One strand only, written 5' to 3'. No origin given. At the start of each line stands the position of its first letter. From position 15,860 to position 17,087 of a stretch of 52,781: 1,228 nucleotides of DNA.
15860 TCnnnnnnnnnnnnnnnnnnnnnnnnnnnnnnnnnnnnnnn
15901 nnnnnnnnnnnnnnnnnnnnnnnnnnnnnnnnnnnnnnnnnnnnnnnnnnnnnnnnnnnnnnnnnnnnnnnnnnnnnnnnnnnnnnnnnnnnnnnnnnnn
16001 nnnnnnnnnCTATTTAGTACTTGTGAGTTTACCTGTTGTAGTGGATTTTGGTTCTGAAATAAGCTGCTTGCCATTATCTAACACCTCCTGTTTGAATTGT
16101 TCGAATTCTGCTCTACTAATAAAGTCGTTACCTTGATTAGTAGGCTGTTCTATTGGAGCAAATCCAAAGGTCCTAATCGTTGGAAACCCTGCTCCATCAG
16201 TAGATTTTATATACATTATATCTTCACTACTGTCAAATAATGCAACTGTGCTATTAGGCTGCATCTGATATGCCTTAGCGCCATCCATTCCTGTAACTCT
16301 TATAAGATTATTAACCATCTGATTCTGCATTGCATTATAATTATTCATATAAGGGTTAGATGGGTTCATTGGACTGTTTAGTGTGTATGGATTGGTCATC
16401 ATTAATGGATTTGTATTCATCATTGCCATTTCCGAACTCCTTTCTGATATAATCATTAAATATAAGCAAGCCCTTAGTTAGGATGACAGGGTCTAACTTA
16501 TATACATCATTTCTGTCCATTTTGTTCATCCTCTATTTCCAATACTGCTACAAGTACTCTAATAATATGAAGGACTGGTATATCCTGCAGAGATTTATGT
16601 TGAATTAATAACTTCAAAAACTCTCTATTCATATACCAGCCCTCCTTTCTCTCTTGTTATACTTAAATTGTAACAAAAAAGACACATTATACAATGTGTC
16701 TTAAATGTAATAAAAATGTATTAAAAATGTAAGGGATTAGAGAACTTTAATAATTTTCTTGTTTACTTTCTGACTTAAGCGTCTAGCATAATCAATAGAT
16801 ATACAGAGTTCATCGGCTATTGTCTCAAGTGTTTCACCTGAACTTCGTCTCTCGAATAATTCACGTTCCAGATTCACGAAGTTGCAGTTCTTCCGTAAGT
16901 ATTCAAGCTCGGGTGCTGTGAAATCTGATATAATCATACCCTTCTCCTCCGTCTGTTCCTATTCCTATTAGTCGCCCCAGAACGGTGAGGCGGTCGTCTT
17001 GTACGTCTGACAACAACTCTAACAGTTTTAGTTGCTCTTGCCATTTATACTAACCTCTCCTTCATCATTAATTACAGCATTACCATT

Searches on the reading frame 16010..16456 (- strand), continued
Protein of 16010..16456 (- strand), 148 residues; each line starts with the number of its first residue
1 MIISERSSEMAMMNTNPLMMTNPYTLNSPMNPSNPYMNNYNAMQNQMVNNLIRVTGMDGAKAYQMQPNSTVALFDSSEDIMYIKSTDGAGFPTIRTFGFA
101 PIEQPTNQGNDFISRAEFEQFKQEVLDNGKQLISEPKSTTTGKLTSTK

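Call 78: search_solved_structures(query=A6, max_evalue=10, show_alignments=2)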
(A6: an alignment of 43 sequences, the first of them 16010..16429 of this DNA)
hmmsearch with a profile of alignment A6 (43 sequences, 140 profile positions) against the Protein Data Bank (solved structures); distinct sequences matched with E-value up to 10: 2.
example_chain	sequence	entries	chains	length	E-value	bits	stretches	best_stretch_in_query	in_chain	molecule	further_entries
1ykd_A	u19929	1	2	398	0.21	14.8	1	45-80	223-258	adenylate cyclase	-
8jp4_A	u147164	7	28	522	4.8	10.4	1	74-124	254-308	Protein ERGIC-53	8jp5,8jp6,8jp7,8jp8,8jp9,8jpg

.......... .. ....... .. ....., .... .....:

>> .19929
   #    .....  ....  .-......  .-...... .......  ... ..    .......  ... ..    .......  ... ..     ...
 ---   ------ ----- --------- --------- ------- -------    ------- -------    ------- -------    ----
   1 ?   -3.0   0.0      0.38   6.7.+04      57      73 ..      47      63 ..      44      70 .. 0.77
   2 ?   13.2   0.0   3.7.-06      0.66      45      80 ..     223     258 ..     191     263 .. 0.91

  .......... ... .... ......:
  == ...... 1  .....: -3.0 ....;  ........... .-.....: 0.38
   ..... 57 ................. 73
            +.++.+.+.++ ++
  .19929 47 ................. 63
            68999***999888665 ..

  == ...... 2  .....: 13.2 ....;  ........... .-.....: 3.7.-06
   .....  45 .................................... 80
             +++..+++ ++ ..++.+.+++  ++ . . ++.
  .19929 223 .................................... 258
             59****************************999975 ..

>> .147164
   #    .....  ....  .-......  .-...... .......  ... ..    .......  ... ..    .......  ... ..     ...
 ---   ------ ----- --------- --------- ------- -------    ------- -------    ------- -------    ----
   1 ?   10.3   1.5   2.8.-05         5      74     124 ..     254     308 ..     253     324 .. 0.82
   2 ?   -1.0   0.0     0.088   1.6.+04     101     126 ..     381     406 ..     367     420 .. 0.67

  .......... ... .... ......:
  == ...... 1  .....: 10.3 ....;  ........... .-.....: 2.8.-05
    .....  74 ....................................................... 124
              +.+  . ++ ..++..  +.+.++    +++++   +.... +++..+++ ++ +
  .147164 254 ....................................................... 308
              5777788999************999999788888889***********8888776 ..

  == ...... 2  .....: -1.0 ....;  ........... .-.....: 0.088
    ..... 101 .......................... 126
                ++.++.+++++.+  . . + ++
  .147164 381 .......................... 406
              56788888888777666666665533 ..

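Call 100: search_protein_families(library=pfam, alignment_id=A6, max_evalue=0.1)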
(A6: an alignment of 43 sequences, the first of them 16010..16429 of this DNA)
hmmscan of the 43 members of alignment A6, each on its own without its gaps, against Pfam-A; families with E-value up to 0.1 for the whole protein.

A. member 1, window:16010-16429:- (139 aa): 0 families

B. families by the number of members that match (of 43 scanned): 13 families
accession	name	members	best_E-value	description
PF01519.22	DUF16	2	0.042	Protein of unknown function DUF16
PF04380.18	BMFP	2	0.064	Membrane fusogenic activity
PF17530.7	NS3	1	0.004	Non-structural protein NS3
PF10123.14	Mu-like_Pro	1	0.0079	Mu-like prophage I protein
PF12622.12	NpwBP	1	0.014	mRNA biogenesis factor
PF18883.6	AC_1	1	0.02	Autochaperone Domain Type 1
PF19193.6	Tectonin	1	0.025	Tectonin domain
PF19191.5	HEF_HK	1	0.037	HEF_HK domain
PF05435.16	Phi-29_GP3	1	0.042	Phi-29 DNA terminal protein GP3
PF22098.1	DUF6942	1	0.045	Family of unknown function (DUF6942)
PF04102.17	SlyX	1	0.071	SlyX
PF16550.10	RPN13_C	1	0.084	UCH-binding domain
PF02798.26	GST_N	1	0.099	Glutathione S-transferase, N-terminal domain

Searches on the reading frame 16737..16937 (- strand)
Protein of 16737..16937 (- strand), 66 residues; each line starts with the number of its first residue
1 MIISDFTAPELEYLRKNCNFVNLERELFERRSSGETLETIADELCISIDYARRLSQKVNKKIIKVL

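Call 3: search_protein_families(library=pfam, proteins=[window:16737-16937:-], max_evalue=1)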
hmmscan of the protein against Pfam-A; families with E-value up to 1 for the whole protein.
window:16737-16937:- (66 aa): 3 families
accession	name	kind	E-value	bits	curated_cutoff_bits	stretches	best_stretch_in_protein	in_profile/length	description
PF00165.29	HTH_AraC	-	0.076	13.6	26.6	1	32-58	6-32/42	Bacterial regulatory helix-turn-helix proteins, AraC family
PF20714.3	HTH_64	-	0.1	13.2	27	1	22-54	4-36/65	DpiA-like helix-turn-helix domain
PF11273.13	DUF3073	-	0.2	12.8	25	1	8-35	13-40/63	Protein of unknown function (DUF3073)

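Call 4: search_protein_families(library=phrogs, proteins=[window:16737-16937:-], max_evalue=0.1)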
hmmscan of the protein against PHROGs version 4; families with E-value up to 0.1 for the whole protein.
window:16737-16937:- (66 aa): 4 families
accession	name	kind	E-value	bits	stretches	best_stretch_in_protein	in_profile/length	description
phrog_10157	-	unknown function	0.00041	21.5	1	30-61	114-145/153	-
phrog_1190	-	transcription regulation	0.019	15.8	1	19-63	111-156/167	RNA polymerase sigma factor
phrog_30822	-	unknown function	0.035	15.4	1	26-60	9-44/131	-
phrog_20780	-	unknown function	0.049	14.8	1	12-64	60-110/117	-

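Call 16: search_protein_families(library=ncbifam, proteins=[window:16737-16937:-], max_evalue=1)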
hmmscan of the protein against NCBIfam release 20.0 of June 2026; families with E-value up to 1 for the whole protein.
window:16737-16937:- (66 aa): 0 families

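Call 83: search_solved_structures(query=A7, max_evalue=10, show_alignments=2)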
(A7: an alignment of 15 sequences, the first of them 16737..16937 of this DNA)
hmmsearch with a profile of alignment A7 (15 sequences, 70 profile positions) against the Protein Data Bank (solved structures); distinct sequences matched with E-value up to 10: 127 (the best 60 are shown).
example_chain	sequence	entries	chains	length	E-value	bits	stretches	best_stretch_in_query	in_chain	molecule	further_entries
8vd6_A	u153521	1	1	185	3.4e-15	58.7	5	31-58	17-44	CAP REPEAT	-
1fse_A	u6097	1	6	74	3.1e-08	36.4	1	14-62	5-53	GERE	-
3kln_A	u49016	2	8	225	4.4e-07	32.7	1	21-65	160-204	Transcriptional regulator, LuxR family | Transcriptional regulator VpsT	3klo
4y13_A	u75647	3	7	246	8.1e-07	31.9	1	18-64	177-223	Transcriptional regulator of ftsQAZ gene cluster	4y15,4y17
4lfu_A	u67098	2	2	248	8.2e-07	31.9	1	18-64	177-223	Regulatory protein SdiA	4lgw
7x1k_A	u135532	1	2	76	2.4e-06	30.4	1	21-64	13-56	Chemotaxis protein CheY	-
6jqs_A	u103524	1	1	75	3.5e-06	29.8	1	21-62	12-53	DNA-binding response regulator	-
1zlj_A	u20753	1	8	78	1.3e-05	28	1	21-63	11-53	Dormancy Survival Regulator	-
1zlk_A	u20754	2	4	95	2.1e-05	27.3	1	21-63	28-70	Dormancy Survival Regulator | TWO COMPONENT TRANSCRIPTIONAL REGULATORY PROTEIN DEVR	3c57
4wt0_B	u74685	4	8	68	3.1e-05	26.8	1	21-64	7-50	Response regulator receiver domain protein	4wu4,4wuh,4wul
4wsz_A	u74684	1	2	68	3.4e-05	26.7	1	21-63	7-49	Response regulator receiver domain protein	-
3c3w_A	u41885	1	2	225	9.7e-05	25.2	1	21-63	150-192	TWO COMPONENT TRANSCRIPTIONAL REGULATORY PROTEIN DEVR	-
7dwm_A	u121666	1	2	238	0.00027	23.8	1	19-63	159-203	Transcriptional regulator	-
7ve4_A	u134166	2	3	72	0.00036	23.4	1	21-64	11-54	DNA-binding response regulator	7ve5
3qp6_A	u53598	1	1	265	0.00041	23.2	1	21-64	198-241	CviR transcriptional regulator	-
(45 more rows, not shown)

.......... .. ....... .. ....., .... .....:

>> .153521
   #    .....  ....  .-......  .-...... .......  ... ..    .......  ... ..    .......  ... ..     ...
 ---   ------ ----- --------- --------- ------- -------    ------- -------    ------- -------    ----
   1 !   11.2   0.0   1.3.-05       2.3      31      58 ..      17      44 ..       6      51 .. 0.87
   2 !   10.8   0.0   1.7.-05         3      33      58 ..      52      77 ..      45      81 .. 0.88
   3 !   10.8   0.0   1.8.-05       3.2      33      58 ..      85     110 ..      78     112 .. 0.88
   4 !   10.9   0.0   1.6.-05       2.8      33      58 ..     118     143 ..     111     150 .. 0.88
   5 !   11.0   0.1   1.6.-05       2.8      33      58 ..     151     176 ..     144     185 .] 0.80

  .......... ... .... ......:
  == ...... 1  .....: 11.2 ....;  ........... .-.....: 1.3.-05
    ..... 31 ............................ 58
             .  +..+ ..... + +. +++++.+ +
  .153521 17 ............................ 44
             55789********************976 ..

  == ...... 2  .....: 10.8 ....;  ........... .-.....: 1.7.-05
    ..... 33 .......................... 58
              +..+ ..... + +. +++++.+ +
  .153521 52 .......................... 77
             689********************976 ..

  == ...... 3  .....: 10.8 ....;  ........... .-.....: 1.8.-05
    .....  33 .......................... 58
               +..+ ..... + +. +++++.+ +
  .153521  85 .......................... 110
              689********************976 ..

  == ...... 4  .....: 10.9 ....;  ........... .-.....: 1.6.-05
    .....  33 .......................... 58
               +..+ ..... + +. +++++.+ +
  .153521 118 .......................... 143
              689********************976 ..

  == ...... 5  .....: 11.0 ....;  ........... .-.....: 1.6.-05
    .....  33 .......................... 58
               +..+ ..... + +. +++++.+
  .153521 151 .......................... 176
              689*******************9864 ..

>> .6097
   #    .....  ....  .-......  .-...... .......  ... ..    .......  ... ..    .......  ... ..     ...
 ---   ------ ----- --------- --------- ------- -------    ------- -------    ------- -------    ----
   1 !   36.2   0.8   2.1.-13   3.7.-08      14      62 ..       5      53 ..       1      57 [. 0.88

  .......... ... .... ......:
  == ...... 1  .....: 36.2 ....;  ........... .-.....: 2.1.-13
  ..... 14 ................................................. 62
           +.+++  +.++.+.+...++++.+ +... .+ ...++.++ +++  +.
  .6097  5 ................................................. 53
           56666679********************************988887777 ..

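Call 84: search_protein_families(library=pfam, alignment_id=A7, max_evalue=0.1)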
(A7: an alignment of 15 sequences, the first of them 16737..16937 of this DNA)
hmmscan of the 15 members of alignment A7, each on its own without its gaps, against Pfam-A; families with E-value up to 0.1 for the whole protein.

A. member 1, window:16737-16937:- (66 aa): 1 family
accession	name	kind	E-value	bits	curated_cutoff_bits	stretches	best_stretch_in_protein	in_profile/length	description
PF00165.29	HTH_AraC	-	0.076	13.6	26.6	0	32-58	6-32/42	Bacterial regulatory helix-turn-helix proteins, AraC family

B. families by the number of members that match (of 15 scanned): 37 families (the first 25 are shown)
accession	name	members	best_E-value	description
PF00196.25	GerE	9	2.8e-08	Bacterial regulatory proteins, luxR family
PF04545.22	Sigma70_r4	6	6.6e-05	Sigma-70, region 4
PF08281.18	Sigma70_r4_2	5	0.00027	Sigma-70, region 4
PF13384.12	HTH_23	2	0.00011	Homeodomain-like domain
PF08279.18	HTH_11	2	0.0047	HTH domain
PF13560.12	HTH_31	2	0.01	Helix-turn-helix domain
PF01371.25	Trp_repressor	2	0.013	Trp repressor protein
PF04967.18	HTH_10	2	0.028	HTH DNA binding domain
PF13936.12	HTH_38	1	0.0018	Helix-turn-helix domain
PF07638.17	Sigma70_ECF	1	0.0023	ECF sigma factor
PF12728.13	HTH_17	1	0.0084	Helix-turn-helix domain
PF01466.24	Skp1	1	0.0093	Skp1 family, dimerisation domain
PF13542.12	HTH_Tnp_ISL3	1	0.013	Helix-turn-helix domain of transposase family ISL3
PF25100.1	DUF7809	1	0.019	Domain of unknown function (DUF7809)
PF03944.20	Endotoxin_C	1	0.021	delta endotoxin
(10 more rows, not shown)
